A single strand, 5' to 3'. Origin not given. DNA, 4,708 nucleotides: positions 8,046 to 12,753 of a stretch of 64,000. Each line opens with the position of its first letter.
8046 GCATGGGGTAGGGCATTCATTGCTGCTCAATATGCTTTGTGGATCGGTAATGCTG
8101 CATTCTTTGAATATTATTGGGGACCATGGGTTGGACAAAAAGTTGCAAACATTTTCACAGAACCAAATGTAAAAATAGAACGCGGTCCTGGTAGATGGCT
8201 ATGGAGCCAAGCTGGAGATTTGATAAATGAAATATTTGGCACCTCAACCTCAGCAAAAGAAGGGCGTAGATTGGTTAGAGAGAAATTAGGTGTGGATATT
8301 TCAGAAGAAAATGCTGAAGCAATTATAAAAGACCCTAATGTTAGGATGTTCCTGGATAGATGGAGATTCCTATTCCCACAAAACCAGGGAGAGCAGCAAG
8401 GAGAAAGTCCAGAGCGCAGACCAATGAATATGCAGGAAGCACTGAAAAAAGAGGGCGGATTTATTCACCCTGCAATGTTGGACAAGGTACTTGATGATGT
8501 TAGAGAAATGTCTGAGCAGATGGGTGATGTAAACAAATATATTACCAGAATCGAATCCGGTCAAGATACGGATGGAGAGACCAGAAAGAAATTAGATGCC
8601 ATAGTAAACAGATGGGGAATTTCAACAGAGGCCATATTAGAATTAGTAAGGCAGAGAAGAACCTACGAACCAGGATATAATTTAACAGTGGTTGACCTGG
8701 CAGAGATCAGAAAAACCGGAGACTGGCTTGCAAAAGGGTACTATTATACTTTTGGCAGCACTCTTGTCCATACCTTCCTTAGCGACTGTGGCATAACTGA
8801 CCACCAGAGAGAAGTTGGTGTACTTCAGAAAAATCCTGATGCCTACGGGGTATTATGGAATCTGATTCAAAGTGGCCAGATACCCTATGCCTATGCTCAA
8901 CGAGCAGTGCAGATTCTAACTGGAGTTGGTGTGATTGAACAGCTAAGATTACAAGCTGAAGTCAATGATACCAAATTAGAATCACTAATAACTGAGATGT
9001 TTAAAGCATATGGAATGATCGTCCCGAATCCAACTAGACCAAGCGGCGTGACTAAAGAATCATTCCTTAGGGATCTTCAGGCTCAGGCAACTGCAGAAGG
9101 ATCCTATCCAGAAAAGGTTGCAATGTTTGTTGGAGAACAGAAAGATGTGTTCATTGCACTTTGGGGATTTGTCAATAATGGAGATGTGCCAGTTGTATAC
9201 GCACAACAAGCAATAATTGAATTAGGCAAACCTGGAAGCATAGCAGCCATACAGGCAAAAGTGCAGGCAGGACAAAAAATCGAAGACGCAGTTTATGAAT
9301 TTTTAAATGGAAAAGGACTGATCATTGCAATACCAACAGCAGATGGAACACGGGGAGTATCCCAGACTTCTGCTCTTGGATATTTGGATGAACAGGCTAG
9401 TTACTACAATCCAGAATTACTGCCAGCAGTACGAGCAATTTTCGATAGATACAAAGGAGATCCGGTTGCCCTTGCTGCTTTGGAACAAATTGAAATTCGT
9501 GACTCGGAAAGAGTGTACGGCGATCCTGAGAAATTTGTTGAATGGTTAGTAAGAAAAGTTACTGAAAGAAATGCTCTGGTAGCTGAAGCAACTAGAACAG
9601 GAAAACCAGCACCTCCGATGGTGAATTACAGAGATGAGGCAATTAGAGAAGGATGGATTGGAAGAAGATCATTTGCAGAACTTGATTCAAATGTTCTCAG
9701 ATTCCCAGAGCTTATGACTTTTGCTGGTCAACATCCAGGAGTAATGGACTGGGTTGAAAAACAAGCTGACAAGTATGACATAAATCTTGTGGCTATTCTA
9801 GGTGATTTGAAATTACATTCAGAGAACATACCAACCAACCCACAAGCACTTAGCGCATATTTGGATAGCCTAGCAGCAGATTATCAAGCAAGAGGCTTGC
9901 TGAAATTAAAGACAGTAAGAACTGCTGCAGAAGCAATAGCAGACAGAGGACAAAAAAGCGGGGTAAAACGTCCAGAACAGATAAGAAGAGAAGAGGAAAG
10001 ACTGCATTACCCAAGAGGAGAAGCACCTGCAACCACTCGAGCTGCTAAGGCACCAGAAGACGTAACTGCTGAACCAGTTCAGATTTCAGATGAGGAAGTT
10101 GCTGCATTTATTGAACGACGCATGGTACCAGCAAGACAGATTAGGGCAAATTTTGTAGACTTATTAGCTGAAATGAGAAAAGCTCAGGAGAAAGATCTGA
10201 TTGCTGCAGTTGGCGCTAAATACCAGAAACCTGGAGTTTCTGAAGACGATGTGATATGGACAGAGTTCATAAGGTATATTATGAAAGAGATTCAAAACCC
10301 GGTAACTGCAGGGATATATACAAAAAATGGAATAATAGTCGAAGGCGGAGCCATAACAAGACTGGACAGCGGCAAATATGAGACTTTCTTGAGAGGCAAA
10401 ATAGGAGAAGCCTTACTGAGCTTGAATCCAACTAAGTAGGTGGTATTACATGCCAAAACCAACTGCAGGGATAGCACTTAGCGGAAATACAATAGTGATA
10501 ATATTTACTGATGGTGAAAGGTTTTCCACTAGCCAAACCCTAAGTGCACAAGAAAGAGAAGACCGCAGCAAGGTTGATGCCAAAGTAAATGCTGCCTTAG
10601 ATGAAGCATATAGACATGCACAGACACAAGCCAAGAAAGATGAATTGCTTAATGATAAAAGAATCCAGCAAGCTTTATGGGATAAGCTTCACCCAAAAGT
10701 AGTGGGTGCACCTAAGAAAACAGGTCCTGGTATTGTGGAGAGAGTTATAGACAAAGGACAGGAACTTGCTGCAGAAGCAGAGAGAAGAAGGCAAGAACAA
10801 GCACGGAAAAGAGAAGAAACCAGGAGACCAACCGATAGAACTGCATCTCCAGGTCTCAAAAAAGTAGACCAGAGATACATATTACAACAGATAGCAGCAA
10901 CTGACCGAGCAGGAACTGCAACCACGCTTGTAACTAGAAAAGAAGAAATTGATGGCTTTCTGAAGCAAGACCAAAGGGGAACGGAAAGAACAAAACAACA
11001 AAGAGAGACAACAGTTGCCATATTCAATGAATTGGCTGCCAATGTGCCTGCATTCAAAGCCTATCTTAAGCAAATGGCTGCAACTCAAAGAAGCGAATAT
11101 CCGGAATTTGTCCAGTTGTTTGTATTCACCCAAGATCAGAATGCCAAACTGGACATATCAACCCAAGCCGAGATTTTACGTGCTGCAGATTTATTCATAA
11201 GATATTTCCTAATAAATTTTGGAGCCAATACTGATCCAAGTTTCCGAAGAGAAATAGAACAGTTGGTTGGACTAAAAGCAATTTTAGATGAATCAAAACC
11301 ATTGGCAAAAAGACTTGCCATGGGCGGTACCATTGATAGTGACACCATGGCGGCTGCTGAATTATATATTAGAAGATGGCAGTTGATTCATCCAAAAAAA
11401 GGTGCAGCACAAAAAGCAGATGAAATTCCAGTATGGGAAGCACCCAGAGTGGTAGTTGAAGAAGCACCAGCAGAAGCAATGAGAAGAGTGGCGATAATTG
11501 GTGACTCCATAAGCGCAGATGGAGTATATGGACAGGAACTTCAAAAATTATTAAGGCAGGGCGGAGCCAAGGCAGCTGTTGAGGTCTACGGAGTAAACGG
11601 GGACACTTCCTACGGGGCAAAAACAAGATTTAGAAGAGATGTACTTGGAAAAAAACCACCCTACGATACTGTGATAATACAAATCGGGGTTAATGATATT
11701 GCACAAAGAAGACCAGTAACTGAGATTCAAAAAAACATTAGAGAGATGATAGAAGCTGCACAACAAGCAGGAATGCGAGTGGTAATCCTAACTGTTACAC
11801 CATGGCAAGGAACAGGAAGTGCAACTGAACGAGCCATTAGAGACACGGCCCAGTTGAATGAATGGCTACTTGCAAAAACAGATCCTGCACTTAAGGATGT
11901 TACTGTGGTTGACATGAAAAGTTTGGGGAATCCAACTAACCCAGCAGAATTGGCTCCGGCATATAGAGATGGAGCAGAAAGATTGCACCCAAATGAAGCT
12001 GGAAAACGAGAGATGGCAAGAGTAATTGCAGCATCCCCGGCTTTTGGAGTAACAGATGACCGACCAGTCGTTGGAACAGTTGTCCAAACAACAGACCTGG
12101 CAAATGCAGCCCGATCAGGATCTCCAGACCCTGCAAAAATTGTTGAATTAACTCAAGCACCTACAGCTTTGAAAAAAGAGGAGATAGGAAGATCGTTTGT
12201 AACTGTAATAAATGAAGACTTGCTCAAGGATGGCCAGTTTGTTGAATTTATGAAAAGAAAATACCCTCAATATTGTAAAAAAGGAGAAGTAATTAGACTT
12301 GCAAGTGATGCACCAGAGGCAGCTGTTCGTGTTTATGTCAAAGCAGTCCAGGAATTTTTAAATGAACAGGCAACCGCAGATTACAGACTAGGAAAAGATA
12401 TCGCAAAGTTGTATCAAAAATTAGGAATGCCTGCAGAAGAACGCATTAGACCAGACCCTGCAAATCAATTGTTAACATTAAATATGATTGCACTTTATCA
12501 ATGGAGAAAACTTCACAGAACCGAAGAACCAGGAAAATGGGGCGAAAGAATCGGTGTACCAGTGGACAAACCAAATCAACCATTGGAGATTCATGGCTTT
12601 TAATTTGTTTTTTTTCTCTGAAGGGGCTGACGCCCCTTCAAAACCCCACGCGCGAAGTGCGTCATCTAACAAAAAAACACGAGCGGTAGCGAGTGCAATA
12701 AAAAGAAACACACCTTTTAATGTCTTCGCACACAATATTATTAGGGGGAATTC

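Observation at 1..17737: Co-directional giant-gene array with almost no recognisable domains: candidate novel envelope or host-contact system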

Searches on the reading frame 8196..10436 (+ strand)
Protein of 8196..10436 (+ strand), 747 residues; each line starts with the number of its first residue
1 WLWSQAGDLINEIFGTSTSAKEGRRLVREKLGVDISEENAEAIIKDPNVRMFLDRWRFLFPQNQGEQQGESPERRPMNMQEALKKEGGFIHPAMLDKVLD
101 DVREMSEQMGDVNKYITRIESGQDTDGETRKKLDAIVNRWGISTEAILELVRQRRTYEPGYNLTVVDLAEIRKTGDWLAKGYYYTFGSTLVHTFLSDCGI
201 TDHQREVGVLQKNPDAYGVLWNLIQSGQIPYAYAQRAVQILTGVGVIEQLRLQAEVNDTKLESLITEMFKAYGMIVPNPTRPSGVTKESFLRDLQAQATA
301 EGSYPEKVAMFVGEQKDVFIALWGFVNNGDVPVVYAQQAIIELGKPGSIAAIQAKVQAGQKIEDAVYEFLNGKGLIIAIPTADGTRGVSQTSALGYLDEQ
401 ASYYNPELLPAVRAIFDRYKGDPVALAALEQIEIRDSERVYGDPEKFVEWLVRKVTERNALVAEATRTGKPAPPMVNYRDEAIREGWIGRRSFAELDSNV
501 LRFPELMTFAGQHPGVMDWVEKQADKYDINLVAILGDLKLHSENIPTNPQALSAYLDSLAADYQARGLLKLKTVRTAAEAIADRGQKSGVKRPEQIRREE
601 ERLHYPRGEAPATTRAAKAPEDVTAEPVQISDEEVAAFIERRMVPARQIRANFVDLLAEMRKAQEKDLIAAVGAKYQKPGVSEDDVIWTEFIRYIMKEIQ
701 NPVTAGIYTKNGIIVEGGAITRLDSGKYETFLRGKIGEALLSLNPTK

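Call 95: predict_structure(alignment_id=A12)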
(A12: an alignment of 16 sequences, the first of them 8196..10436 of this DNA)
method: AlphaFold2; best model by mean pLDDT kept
length: 747 residues; sequences in the alignment: 16
mean_pLDDT: 83.3   pTM: 0.68
mean pLDDT of the five models: 83.3, 81.1, 79.9, 78.1, 76.8
residues with pLDDT >= 90: 270; 70-90: 380; 50-70: 78; < 50: 19
segments of 3 or more residues with pLDDT < 50: 66-71, 618-627
pLDDT, mean of each block of 10 residues (from residue 1): 73 88 87 87 92 87 52 70 82 85 94 94 89 92 91 90 92 83 83 85 79 91 92 85 77 78 89 80 89 78 73 85 92 93 87 90 94 92 86 92 84 93 89 90 93 93 93 91 92 88 90 88 90 94 87 92 91 64 58 62 74 58 44 75 69 81 76 81 84 83 73 77 77 82 65
secondary structure, 60 per line:
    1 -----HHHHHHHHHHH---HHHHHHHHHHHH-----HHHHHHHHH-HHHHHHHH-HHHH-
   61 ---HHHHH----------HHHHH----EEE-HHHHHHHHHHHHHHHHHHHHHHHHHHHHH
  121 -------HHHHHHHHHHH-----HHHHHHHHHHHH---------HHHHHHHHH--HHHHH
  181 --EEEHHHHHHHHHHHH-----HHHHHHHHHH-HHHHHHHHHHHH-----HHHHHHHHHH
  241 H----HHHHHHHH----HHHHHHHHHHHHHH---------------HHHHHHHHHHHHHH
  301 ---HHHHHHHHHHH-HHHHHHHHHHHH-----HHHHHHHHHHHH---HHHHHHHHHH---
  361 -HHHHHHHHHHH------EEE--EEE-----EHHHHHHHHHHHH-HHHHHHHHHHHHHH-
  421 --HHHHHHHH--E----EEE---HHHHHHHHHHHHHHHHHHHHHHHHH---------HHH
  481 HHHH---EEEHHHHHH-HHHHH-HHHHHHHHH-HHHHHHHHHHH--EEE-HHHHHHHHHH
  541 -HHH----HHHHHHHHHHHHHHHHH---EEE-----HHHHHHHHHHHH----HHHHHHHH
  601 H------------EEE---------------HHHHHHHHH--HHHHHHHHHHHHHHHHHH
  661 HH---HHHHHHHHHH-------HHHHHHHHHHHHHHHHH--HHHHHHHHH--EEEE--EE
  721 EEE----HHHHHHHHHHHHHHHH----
elements in order (helices of 4 or more, strands of 3 or more residues): H6-16 H20-31 H37-45 H47-54 H56-59 H64-68 H79-83 E88-90 H92-120 H128-138 H144-155 H165-173 H176-180 E183-185 H186-197 H203-212 H214-225 H231-241 H246-253 H258-271 H287-300 H304-314 H316-327 H333-344 H348-357 H362-372 E379-381 E384-386 H393-404 H406-419 H423-430 E438-440 H444-468 H478-484 E488-490 H491-496 H498-502 H504-512 H514-524 E527-529 H531-540 H549-565 E569-571 H577-588 H593-601 E614-616 H632-640 H643-662 H666-675 H683-699 H702-710 E713-716 E719-723 H728-743

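Call 97: fold_search(model_id=the predicted structure, library=pdb)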
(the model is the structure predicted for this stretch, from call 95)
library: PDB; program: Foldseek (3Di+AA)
matches with E <= 10: 46; with E <= 0.001: 0
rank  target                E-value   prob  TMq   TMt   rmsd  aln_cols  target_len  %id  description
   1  6qip_A                4.8e-01  0.07  0.09  0.11  26.6       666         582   12  Ternary complex of FcRn ectodomain, FcRn binding optimised human serum albumin and the albumin-biniding side chain of  (released 2020-02-05)
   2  9g3y_M                1.0e+00  0.03  0.08  0.08  33.3       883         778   11  Structure of the Native CMG-decorated gamma-Tubulin Ring Complex from Pig Brain (released 2024-10-02)
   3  7woj                  1.6e+00  0.04  0.10  0.12  27.4       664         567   12  Crystal structure of HSA-Myr complex soaked with cisplatin for one week (released 2022-07-20)
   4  9qch                  2.0e+00  0.03  0.10  0.12  26.0       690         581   11  Complex of Ovine Serum Albumin with Cephalosporin C (released 2026-02-04)
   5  7d6j_B                2.0e+00  0.03  0.09  0.12  26.6       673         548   11  Human serum albumin complexed with benzbromarone (released 2021-02-03)
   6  8cks                  2.3e+00  0.03  0.09  0.10  27.8       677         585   13  Crystal structure of Human Serum Albumin in complex with FESAN (released 2023-03-01)
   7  4ot2                  2.5e+00  0.03  0.09  0.11  27.2       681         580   11  Crystal Structure of Equine Serum Albumin in complex with Naproxen (released 2014-06-04)
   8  6ldi_F                2.8e+00  0.02  0.06  0.09  32.0       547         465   12  The cryo-EM structure of E. coli CueR transcription activation complex (released 2020-09-30)
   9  8y9u_C                2.9e+00  0.03  0.10  0.12  28.4       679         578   13  Crystal structure of nanobody MY6323 bound to human serum albumin (HSA) (released 2025-02-12)
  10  8z8v_A                2.9e+00  0.02  0.09  0.11  27.9       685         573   10  Crystal structure of human serum albumin in complex with ALB8(VHH) domain of ozoralizumab (released 2024-09-04)
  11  4f5v                  3.2e+00  0.02  0.09  0.11  26.2       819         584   10  Crystal Structure of Leporine Serum Albumin (released 2012-10-03)
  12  8qv2_D                3.5e+00  0.02  0.08  0.09  31.7       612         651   11  Structure of the native y-Tubulin Ring Complex (yTuRC) capping microtubule minus ends at the spindle pole body (released 2024-04-24)
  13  6n62_F                3.6e+00  0.02  0.08  0.11  24.1       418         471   11  Escherichia coli RNA polymerase sigma70-holoenzyme bound to upstream fork promoter DNA (released 2019-01-09)
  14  8hcy_A                3.8e+00  0.01  0.06  0.08  24.4       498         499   13  Legionella glycosyltransferase (released 2023-11-08)
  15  5ijf                  3.9e+00  0.02  0.10  0.11  26.6       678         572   12  Crystal structure of Human Serum Albumin in the presence of 0.5 mM zinc at pH 9.0 (released 2016-03-16)
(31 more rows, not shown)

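Call 99: fold_search(model_id=the predicted structure, library=viral)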
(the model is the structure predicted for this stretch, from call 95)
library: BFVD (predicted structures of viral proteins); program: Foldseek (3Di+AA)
matches with E <= 10: 126; with E <= 0.001: 0
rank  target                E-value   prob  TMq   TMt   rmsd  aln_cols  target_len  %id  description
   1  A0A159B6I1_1          9.1e-02  0.14  0.11  0.10  27.5       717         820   12  (no name in the UniProt tables at hand)
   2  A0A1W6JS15            2.4e-01  0.08  0.08  0.10  30.0       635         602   11  Tail length tape-measure protein 1 [Salmonella phage SE1Kor]
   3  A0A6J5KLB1            3.3e-01  0.06  0.08  0.08  28.1       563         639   13  Uncharacterized protein [uncultured Caudovirales phage]
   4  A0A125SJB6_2          3.4e-01  0.08  0.10  0.08  32.0       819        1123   14  (no name in the UniProt tables at hand)
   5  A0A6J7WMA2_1          4.6e-01  0.03  0.06  0.04  46.9       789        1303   10  Phage tail tape measure protein [uncultured Caudovirales phage]
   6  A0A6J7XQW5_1          5.3e-01  0.04  0.08  0.07  34.1       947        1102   13  Large polyvalent protein associated domain-containing protein [uncultured Caudovirales phage]
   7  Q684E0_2              5.7e-01  0.04  0.08  0.06  38.0       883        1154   11  (no name in the UniProt tables at hand)
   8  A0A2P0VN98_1          6.5e-01  0.05  0.10  0.09  39.4       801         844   12  EF-hand domain-containing protein [Tetraselmis virus 1]
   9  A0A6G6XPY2            6.8e-01  0.07  0.10  0.10  34.2       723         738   11  (no name in the UniProt tables at hand)
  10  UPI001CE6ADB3         7.1e-01  0.04  0.09  0.09  31.2       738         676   12  (no name look-up for this kind of identifier)
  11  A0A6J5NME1            8.4e-01  0.03  0.10  0.07  32.7       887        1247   12  Uncharacterized protein [uncultured Caudovirales phage]
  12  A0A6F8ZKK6            1.1e+00  0.04  0.09  0.09  31.9       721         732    9  Phage internal virion protein [Xylella phage Cota]
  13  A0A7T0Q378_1          1.1e+00  0.04  0.09  0.09  39.7       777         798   12  Tape measure protein [Gordonia phage NancyRae]
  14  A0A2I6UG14            1.1e+00  0.02  0.07  0.07  36.3       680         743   14  Tail tape measure protein [Salinibacter phage M1EM-1]
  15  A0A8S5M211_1          1.1e+00  0.02  0.07  0.06  39.3       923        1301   11  Minor tail protein [Siphoviridae sp. ctxjx4]
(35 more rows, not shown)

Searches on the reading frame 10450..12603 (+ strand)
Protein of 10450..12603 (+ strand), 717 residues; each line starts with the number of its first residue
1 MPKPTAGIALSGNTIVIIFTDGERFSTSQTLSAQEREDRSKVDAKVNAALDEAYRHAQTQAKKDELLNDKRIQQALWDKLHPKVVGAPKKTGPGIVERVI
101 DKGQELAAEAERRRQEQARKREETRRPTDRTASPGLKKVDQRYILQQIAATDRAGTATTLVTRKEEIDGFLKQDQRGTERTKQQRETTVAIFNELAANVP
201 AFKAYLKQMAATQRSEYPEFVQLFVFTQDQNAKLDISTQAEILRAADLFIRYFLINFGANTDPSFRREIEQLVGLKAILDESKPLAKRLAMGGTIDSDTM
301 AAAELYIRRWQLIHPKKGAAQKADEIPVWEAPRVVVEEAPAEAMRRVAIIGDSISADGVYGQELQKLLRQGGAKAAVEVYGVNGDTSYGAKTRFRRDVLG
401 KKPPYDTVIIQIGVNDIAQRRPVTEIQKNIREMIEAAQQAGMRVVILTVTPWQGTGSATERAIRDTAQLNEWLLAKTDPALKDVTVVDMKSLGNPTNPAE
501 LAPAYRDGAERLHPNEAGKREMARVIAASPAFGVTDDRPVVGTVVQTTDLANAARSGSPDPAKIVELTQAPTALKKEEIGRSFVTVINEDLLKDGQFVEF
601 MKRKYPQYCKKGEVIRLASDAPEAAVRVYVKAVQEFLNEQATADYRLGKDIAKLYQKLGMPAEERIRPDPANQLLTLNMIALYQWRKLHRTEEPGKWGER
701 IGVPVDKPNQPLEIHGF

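Call 7: search_protein_families(library=pfam, proteins=[window:10450-12603:+], max_evalue=0.1)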
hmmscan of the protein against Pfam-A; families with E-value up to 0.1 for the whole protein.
window:10450-12603:+ (717 aa): 6 families
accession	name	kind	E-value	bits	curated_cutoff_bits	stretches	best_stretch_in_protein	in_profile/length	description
PF13472.12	Lipase_GDSL_2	-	9.6e-25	88.5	32.9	1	350-520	2-177/178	GDSL-like Lipase/Acylhydrolase family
PF00657.28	Lipase_GDSL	-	7.6e-10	39.7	23.6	1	348-524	2-206/208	GDSL-like Lipase/Acylhydrolase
PF17182.10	OSK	-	1.5e-07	31.3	27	1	382-489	52-151/202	OSK domain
PF25182.1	NonGDSL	-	0.002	17.9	80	1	356-448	46-138/220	Non-GDSL lipase-like family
PF00857.26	Isochorismatase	-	0.036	14.6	27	0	421-457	21-53/175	Isochorismatase domain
PF15683.10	TDRP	-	0.092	13.1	27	0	318-344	60-86/147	Testis development-related protein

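Call 8: search_protein_families(library=phrogs, proteins=[window:10450-12603:+], max_evalue=0.01)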
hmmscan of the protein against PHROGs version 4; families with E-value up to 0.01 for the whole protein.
window:10450-12603:+ (717 aa): 7 families
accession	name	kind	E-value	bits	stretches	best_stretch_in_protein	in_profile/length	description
phrog_6102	-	moron, auxiliary metabolic gene and host takeover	6e-18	65.8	1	340-524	26-219/442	lipase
phrog_13362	-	unknown function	3.5e-10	39.6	1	346-454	509-619/820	-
phrog_14008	-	unknown function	1.9e-09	38.2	1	331-471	47-179/234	-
phrog_8480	-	other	2.7e-07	31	1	333-534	220-452/528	lysophospholipase L1-like esterase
phrog_19622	-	other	1.9e-06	27.6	1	379-502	101-216/524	esterase/lipase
phrog_15881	-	tail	0.00095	19.1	1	406-527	425-546/554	tail protein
phrog_21878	-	tail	0.0026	16.8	1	406-466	328-388/810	tail fiber protein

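Call 25: search_protein_families(library=ncbifam, proteins=[window:10450-12603:+], max_evalue=0.05)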
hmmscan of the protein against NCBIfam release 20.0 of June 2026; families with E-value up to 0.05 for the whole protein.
window:10450-12603:+ (717 aa): 2 families
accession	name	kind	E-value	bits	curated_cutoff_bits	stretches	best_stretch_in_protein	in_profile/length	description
NF042968.1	AcxylEst_AxeA1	equivalog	9.5e-06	24.2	700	1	338-526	268-459/459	acetylxylan esterase AxeA1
NF007819.1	PRK10528.1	equivalog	0.0047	16.6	270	1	341-449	25-137/210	multifunctional acyl-CoA thioesterase I/protease I/lysophospholipase L1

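Call 93: search_protein_families(library=padloc, proteins=[window:10450-12603:+], max_evalue=0.01)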
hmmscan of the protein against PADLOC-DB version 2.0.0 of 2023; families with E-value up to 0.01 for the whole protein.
window:10450-12603:+ (717 aa): 0 families
